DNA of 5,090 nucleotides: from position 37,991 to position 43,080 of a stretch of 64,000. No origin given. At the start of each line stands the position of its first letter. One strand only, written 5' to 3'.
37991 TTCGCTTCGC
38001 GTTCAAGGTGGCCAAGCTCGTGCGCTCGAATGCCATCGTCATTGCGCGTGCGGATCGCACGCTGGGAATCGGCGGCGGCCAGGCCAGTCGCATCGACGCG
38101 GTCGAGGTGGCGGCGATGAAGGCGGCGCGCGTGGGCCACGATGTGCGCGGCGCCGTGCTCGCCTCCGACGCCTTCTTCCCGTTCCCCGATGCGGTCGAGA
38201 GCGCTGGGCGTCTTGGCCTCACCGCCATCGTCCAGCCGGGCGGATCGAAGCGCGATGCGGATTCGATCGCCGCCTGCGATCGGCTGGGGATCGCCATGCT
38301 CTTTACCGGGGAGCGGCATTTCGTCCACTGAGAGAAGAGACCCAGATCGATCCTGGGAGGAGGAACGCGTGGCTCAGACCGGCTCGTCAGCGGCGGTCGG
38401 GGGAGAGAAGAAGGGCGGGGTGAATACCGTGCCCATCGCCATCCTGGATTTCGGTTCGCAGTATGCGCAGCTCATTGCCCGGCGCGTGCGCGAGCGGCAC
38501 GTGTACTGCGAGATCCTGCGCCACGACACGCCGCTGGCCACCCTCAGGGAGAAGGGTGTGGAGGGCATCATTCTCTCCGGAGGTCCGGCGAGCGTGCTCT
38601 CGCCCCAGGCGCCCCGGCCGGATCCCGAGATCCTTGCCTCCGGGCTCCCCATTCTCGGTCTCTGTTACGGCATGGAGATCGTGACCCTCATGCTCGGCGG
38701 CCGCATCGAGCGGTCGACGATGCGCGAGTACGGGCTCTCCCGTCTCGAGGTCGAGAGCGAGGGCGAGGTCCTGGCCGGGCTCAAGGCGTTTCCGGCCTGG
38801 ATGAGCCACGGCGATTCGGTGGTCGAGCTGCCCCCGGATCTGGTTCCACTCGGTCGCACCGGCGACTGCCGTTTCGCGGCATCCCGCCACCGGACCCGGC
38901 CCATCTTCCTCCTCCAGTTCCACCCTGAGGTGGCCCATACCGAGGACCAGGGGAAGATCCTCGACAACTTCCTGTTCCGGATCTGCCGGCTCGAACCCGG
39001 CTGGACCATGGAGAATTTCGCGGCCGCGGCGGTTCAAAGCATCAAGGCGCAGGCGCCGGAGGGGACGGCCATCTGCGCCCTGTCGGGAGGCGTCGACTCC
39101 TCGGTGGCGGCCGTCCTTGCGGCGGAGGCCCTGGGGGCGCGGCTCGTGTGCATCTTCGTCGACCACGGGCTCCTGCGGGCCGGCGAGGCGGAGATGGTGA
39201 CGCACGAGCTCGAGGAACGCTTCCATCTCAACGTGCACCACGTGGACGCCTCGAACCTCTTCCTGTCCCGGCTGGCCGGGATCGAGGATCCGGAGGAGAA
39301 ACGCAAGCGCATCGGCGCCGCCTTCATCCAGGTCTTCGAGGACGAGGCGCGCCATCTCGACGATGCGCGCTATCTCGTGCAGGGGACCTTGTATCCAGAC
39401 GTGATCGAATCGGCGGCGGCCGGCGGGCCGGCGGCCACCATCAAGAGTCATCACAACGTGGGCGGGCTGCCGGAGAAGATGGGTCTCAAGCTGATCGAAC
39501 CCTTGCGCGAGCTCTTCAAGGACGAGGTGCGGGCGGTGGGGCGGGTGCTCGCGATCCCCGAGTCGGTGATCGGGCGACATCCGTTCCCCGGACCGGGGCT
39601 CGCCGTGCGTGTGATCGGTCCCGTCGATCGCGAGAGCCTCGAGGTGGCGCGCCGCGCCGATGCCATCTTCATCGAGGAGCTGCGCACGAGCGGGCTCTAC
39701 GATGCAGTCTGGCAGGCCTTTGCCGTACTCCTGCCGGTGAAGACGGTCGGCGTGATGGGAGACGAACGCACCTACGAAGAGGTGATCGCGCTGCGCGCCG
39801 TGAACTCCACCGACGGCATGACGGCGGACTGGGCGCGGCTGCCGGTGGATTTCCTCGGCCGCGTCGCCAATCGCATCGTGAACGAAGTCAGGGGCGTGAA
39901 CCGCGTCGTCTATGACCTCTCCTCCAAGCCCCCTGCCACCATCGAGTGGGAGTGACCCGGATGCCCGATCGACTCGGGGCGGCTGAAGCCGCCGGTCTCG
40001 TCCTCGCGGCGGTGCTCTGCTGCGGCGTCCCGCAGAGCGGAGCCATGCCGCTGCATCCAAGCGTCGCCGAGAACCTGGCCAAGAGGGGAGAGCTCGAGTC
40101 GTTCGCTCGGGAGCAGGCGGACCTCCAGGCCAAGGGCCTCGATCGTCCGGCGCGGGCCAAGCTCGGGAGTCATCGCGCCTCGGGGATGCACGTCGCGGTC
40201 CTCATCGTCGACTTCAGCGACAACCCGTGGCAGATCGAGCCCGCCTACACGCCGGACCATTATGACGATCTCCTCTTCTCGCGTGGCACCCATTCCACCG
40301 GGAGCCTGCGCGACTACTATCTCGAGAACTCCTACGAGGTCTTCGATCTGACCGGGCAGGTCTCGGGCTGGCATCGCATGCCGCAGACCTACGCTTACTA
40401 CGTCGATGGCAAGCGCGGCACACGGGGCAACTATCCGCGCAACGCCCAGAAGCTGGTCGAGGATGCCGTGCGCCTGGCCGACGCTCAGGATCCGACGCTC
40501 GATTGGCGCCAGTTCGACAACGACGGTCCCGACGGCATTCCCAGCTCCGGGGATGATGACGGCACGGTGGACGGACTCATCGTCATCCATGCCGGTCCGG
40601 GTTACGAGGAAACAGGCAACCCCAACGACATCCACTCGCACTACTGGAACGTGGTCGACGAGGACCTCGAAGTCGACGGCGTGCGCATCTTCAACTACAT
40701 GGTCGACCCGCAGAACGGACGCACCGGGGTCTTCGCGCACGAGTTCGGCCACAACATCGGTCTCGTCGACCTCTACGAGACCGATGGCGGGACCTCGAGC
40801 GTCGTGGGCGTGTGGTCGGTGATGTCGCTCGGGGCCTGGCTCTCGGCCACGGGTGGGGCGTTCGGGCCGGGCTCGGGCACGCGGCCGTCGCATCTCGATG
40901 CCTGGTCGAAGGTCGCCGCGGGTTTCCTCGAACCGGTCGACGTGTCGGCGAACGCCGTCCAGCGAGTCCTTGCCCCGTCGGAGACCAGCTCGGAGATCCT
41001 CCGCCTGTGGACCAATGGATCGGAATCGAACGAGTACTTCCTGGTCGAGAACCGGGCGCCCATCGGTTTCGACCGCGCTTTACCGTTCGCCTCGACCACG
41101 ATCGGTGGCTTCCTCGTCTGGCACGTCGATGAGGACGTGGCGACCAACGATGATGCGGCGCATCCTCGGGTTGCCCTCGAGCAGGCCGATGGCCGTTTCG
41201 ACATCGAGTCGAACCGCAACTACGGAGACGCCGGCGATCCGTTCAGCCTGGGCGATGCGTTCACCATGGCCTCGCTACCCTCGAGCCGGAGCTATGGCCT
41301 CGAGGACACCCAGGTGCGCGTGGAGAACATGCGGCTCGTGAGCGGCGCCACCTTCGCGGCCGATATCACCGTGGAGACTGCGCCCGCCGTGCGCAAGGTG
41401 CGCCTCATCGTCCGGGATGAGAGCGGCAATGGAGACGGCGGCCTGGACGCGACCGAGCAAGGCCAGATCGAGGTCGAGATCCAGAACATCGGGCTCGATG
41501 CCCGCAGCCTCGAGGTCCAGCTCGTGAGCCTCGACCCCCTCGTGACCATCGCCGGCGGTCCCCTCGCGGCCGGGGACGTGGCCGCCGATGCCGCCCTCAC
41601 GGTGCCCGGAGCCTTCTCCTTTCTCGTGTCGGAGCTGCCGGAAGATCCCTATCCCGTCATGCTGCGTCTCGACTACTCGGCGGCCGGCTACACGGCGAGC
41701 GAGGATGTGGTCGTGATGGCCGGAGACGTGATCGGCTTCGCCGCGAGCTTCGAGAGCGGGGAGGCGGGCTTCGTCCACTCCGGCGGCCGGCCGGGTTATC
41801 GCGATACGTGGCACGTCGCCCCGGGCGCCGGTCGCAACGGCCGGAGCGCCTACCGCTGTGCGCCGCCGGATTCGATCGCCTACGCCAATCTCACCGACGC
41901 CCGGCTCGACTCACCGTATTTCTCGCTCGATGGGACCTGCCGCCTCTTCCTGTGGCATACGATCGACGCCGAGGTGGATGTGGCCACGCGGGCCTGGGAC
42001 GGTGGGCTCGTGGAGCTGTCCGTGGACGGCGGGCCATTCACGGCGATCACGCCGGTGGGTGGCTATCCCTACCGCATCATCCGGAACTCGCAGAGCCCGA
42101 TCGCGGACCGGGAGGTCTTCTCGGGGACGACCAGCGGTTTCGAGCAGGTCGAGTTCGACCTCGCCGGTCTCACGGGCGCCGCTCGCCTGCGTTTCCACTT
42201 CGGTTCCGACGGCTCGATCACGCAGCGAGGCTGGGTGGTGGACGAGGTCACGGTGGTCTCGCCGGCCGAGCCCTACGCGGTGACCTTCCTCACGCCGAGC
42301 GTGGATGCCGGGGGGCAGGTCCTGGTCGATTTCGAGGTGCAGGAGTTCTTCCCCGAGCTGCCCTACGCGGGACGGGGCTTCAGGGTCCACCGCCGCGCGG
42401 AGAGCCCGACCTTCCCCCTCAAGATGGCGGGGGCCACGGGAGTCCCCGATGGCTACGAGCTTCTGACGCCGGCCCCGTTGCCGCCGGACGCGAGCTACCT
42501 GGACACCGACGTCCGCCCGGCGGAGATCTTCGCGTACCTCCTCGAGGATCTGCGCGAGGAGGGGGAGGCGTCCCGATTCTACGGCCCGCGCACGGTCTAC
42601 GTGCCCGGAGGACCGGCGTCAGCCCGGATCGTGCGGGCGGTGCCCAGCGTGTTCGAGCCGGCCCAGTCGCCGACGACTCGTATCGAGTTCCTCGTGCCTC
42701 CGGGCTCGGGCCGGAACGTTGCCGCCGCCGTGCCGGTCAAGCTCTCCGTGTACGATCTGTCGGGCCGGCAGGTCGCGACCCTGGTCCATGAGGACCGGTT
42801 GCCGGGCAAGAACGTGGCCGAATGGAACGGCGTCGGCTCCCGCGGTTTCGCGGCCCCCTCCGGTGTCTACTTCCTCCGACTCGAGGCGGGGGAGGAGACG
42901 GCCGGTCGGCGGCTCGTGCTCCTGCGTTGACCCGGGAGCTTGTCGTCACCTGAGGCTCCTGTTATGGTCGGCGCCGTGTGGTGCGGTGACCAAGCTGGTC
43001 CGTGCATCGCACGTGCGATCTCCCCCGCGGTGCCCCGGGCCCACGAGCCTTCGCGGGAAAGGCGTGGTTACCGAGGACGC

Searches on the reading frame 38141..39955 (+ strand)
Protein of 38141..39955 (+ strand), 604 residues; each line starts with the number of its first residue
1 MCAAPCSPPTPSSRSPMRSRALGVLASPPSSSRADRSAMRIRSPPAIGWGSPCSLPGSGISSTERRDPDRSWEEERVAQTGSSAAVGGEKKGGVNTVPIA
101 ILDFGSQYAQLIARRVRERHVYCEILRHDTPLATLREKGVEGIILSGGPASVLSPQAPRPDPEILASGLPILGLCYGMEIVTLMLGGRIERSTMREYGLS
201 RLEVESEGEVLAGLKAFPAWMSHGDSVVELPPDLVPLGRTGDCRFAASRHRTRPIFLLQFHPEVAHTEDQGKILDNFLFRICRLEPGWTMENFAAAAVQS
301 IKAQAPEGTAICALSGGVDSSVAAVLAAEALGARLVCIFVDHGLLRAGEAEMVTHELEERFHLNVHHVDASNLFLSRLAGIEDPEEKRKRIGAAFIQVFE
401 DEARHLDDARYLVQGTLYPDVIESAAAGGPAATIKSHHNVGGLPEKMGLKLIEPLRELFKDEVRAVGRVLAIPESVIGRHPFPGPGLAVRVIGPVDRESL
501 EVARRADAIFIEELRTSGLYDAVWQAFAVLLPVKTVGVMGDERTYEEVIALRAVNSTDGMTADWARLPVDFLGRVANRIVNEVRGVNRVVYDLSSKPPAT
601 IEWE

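Call 20: search_protein_families(library=pfam, proteins=[window:38141-39955:+], max_evalue=0.001)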
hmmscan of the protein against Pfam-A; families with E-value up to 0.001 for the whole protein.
window:38141-39955:+ (604 aa): 3 families
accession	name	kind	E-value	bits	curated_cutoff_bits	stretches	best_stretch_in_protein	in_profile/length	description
PF00958.27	GMP_synt_C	-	8.7e-46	154.4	27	1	512-603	1-92/92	GMP synthase C terminal domain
PF00117.34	GATase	-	3e-37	128.6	22.8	1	101-280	2-189/190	Glutamine amidotransferase class-I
PF02540.23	NAD_synthase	-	1e-08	35.1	21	1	308-341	19-53/242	NAD synthase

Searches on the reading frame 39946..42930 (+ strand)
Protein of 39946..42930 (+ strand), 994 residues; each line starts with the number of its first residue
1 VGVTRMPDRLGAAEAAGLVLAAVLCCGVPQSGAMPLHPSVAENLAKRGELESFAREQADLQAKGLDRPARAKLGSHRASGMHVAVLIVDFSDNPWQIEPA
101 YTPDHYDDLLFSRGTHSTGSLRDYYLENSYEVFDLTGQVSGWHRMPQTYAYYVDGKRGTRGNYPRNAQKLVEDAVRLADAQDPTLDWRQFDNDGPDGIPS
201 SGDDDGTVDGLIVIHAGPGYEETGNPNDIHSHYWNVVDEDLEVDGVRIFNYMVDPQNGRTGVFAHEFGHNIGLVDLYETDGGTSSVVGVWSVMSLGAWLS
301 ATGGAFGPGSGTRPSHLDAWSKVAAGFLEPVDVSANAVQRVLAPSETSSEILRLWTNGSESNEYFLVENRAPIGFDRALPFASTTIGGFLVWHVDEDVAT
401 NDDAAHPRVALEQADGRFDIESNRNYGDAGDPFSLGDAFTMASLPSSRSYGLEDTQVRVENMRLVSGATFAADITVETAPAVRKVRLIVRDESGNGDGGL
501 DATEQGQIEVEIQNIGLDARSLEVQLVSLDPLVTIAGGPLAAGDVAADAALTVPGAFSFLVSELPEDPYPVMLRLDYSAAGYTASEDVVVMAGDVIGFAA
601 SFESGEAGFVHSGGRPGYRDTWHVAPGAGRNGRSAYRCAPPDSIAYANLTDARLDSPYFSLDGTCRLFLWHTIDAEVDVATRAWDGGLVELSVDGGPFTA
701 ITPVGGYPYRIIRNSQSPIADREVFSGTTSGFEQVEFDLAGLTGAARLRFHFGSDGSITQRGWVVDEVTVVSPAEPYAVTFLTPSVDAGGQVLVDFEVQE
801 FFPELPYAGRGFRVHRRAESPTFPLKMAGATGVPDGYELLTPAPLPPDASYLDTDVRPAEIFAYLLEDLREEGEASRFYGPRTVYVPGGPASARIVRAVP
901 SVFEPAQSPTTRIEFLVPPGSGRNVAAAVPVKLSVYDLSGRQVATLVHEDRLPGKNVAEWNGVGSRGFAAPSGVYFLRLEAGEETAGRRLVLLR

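Call 20: search_protein_families(library=pfam, proteins=[window:39946-42930:+], max_evalue=0.001)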
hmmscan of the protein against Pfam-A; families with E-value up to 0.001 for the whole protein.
window:39946-42930:+ (994 aa): 2 families
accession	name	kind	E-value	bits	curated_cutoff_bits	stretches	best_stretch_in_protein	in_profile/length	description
PF05547.17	Peptidase_M6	-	1.3e-35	123.5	22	1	86-305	18-272/294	Immune inhibitor A peptidase M6, catalytic domain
PF13860.13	FlgD_ig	-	4.8e-06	26.9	27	1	927-981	21-75/79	FlgD Ig-like domain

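Call 60: search_protein_families(library=ncbifam, proteins=[window:39946-42930:+], max_evalue=0.001)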
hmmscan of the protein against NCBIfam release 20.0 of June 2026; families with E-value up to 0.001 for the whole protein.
window:39946-42930:+ (994 aa): 6 families
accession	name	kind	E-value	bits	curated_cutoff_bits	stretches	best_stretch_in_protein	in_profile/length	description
TIGR03296.1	M6dom_TIGR03296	domain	2e-57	195.3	110.8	1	86-380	2-278/286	M6 family metalloprotease domain-containing protein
NF038111.1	rhom_dep_M36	equivalog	1.4e-13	49.3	1700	1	666-771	1055-1164/1315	rhombosortase-dependent M36 family metallopeptidase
NF038112.1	myxo_dep_M36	subfamily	6.2e-12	43.5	1500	1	482-771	863-1167/1604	myxosortase-dependent M36 family metallopeptidase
NF052323.1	T9SSA_dep_M6i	equivalog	4.5e-11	41.5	600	1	261-370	254-354/1043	T9SS-dependent M6-like inactivated metalloprotease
TIGR04183.1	Por_Secre_tail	domain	1.1e-05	25.3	23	1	926-991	16-70/72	T9SS type A sorting domain-containing protein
NF005176.1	PRK06655.1-1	equivalog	0.00013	22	230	0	928-984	96-152/197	flagellar hook assembly protein FlgD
